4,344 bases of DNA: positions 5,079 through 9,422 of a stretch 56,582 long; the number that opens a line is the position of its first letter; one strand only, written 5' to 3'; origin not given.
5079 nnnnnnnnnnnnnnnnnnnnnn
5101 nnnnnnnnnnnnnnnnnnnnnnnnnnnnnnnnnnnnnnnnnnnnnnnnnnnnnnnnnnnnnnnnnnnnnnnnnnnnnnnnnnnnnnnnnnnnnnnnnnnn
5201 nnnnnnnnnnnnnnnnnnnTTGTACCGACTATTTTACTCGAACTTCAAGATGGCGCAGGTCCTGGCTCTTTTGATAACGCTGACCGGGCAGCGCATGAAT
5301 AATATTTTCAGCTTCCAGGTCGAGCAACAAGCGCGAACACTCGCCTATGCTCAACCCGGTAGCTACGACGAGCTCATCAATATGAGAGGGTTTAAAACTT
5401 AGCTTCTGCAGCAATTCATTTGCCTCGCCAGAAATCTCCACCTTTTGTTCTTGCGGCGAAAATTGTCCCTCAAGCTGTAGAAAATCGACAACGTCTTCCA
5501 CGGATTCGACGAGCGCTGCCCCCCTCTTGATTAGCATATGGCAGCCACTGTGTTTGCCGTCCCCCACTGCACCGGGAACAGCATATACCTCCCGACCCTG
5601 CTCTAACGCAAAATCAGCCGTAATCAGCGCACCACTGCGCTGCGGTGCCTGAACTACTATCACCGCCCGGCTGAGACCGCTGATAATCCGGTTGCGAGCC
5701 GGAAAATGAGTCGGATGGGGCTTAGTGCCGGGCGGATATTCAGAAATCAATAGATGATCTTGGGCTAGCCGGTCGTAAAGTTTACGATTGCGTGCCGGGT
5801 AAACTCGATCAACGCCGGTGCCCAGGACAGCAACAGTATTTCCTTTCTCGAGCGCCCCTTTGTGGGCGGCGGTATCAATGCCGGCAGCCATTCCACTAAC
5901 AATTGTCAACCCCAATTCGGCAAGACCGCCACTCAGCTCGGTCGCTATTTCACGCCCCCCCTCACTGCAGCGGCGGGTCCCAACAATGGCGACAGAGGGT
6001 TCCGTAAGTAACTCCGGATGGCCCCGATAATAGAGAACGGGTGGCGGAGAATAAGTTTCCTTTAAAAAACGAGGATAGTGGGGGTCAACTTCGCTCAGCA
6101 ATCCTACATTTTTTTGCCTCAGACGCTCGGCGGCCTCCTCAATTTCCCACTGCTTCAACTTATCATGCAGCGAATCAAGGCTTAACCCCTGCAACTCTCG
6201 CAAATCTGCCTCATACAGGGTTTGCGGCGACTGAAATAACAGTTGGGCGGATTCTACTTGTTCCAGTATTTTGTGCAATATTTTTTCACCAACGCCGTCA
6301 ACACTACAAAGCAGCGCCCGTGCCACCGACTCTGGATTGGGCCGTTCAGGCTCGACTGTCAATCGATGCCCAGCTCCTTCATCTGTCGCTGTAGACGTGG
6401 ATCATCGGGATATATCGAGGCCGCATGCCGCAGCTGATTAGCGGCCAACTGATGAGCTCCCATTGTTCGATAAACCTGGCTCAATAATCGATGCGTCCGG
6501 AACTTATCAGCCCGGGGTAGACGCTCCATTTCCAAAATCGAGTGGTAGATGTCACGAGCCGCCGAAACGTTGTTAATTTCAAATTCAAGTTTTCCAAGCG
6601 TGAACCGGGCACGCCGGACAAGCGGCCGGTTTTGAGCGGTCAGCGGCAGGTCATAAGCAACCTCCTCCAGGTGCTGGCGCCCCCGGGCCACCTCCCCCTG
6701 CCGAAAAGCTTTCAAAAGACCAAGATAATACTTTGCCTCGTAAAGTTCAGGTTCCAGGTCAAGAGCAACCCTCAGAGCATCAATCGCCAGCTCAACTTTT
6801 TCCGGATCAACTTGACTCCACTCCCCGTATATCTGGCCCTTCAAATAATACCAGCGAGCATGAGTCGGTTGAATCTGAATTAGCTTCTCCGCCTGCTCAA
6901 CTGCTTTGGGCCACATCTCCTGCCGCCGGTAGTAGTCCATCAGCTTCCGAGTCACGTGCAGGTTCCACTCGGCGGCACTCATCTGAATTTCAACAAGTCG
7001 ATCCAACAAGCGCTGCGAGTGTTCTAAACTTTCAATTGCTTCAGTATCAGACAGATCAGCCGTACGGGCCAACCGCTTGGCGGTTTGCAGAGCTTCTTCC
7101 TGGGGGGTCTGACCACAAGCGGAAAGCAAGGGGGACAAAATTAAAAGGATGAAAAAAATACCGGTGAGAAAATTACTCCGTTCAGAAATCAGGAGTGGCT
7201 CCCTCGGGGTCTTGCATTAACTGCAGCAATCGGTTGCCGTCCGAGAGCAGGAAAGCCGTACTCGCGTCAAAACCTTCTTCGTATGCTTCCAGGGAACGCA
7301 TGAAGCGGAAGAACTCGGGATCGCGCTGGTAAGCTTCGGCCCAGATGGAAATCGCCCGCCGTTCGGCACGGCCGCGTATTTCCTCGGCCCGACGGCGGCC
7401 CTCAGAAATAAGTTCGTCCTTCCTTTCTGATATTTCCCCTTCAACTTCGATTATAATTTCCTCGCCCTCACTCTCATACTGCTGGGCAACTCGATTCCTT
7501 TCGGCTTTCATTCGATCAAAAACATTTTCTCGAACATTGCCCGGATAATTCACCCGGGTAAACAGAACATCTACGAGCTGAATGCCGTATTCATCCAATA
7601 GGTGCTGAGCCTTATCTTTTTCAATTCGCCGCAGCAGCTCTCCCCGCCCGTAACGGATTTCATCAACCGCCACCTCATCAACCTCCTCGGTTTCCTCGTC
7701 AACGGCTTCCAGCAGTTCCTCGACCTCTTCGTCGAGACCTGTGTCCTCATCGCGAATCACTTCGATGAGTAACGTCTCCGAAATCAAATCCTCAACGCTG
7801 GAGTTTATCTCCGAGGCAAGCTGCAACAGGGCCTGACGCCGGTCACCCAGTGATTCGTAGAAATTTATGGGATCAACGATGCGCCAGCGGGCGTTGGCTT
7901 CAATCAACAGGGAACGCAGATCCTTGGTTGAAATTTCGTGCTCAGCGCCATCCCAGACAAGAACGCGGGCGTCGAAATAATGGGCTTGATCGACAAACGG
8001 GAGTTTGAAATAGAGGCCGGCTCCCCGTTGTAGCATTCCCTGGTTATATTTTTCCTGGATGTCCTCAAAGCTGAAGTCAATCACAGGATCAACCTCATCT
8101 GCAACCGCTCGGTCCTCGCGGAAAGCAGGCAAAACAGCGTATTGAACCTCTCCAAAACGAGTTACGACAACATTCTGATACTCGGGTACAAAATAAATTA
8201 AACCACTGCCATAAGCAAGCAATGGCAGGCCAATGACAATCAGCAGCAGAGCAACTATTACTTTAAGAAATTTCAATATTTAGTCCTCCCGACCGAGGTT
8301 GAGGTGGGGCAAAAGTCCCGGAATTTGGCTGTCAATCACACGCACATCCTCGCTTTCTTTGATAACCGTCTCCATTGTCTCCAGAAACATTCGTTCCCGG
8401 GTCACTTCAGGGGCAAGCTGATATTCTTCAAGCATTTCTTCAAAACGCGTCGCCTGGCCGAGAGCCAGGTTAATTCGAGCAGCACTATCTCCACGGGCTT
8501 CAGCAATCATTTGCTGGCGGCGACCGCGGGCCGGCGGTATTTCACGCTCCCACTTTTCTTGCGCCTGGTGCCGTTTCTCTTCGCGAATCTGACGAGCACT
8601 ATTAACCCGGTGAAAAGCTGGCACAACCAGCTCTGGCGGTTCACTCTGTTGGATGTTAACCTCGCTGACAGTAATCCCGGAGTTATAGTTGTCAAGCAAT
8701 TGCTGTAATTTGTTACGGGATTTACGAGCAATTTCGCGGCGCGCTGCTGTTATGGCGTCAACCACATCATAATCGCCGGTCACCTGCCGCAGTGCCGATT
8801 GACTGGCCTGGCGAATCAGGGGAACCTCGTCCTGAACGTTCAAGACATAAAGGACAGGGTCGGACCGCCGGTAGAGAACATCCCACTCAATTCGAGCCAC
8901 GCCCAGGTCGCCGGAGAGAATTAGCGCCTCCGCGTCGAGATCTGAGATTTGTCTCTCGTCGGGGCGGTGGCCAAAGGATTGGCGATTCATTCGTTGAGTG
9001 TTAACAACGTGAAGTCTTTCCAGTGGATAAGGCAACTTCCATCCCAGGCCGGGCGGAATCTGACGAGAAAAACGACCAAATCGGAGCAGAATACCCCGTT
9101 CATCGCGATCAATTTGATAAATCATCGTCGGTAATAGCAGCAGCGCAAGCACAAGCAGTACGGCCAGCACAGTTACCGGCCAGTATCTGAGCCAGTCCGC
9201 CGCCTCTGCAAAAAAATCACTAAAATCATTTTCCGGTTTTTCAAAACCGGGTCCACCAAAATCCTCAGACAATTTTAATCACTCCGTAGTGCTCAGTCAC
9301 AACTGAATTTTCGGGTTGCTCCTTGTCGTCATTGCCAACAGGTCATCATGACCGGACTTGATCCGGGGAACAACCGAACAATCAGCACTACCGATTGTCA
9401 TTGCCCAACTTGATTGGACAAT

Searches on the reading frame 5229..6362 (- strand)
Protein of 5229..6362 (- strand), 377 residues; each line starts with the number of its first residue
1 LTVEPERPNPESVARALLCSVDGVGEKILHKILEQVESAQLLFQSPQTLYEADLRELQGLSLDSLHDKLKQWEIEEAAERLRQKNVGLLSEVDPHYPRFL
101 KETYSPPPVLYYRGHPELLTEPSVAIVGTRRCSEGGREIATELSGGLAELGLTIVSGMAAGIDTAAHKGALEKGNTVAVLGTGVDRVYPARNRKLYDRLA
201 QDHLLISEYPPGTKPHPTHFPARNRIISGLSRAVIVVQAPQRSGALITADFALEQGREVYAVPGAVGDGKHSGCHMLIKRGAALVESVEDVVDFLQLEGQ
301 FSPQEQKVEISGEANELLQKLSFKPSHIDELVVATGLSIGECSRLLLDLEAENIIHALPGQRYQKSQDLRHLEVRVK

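Call 15: search_protein_families(library=pfam, proteins=[window:5229-6362:-], max_evalue=0.001)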
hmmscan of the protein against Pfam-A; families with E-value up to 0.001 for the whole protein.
window:5229-6362:- (377 aa): 3 families
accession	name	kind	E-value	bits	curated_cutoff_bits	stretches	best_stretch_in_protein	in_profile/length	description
PF02481.21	DNA_processg_A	-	4.9e-80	268.1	29.6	1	82-286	3-211/212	DNA recombination-mediator protein A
PF17782.7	DprA_WH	-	2.3e-11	44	22.9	1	309-361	9-61/61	DprA winged helix domain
PF18306.6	LDcluster4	-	9.9e-05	22.4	26.3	0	123-176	3-57/151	SLOG cluster4 family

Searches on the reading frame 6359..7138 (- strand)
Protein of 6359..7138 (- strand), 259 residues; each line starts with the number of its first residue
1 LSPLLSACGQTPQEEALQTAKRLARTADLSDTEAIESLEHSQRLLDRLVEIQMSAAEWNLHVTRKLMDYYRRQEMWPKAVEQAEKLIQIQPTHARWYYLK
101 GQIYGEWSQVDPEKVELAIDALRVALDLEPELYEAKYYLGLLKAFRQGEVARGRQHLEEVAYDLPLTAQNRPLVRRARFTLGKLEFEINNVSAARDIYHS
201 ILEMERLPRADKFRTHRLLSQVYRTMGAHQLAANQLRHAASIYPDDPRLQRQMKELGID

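Call 15: search_protein_families(library=pfam, proteins=[window:6359-7138:-], max_evalue=0.001)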
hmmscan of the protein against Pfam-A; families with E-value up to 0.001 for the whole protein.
window:6359-7138:- (259 aa): 7 families
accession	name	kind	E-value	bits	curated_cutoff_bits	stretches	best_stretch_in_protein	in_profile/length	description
PF13428.12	TPR_14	-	1.2e-08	35.2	23.5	0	63-103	4-44/44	Tetratricopeptide repeat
PF13432.12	TPR_16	-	2.1e-07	31.7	32.7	0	113-160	11-57/65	Tetratricopeptide repeat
PF13424.12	TPR_12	-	8.9e-07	29.4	30.1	0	211-244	43-76/77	Tetratricopeptide repeat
PF13414.12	TPR_11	-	2.5e-06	27.5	26.8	0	70-105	4-39/42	TPR repeat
PF07719.23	TPR_2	-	3.4e-05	24.1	27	0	69-93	10-34/34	Tetratricopeptide repeat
PF13174.12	TPR_6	-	0.00022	22.1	26.3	0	177-203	2-28/33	Tetratricopeptide repeat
PF13181.12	TPR_8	-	0.00023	21.5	25.7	0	218-246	6-34/34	Tetratricopeptide repeat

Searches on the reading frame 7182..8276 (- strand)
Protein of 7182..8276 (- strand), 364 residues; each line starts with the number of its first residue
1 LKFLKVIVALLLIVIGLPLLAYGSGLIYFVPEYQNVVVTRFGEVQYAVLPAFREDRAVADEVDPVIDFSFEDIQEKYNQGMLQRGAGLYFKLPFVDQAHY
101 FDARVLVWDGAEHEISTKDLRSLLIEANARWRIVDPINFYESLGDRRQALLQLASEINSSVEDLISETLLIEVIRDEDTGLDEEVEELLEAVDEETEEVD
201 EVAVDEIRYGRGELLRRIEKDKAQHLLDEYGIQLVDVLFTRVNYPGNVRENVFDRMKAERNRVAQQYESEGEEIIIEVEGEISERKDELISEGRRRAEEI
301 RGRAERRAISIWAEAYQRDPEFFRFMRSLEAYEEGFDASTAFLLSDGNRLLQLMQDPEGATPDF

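Call 15: search_protein_families(library=pfam, proteins=[window:7182-8276:-], max_evalue=0.001)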
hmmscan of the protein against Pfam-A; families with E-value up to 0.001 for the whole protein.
window:7182-8276:- (364 aa): 1 family
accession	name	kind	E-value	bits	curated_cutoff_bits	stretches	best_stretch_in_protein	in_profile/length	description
PF01145.31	Band_7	-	1.5e-23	84.2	23.6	1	30-272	3-175/176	SPFH domain / Band 7 family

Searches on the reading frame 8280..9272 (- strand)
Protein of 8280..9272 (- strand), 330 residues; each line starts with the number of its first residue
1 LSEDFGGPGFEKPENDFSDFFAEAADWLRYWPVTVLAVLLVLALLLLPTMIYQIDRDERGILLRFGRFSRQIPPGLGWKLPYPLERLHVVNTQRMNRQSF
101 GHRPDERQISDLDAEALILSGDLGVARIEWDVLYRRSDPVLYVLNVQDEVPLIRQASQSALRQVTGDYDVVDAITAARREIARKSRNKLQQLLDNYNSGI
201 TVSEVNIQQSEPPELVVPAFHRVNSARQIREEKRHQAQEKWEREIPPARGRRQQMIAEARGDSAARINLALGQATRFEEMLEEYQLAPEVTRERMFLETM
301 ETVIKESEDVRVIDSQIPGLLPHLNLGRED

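Call 15: search_protein_families(library=pfam, proteins=[window:8280-9272:-], max_evalue=0.001)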
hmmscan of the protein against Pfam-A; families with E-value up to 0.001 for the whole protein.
window:8280-9272:- (330 aa): 1 family
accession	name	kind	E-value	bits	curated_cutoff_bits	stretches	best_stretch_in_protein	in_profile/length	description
PF01145.31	Band_7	-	4.9e-22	79.3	23.6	1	53-239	2-174/176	SPFH domain / Band 7 family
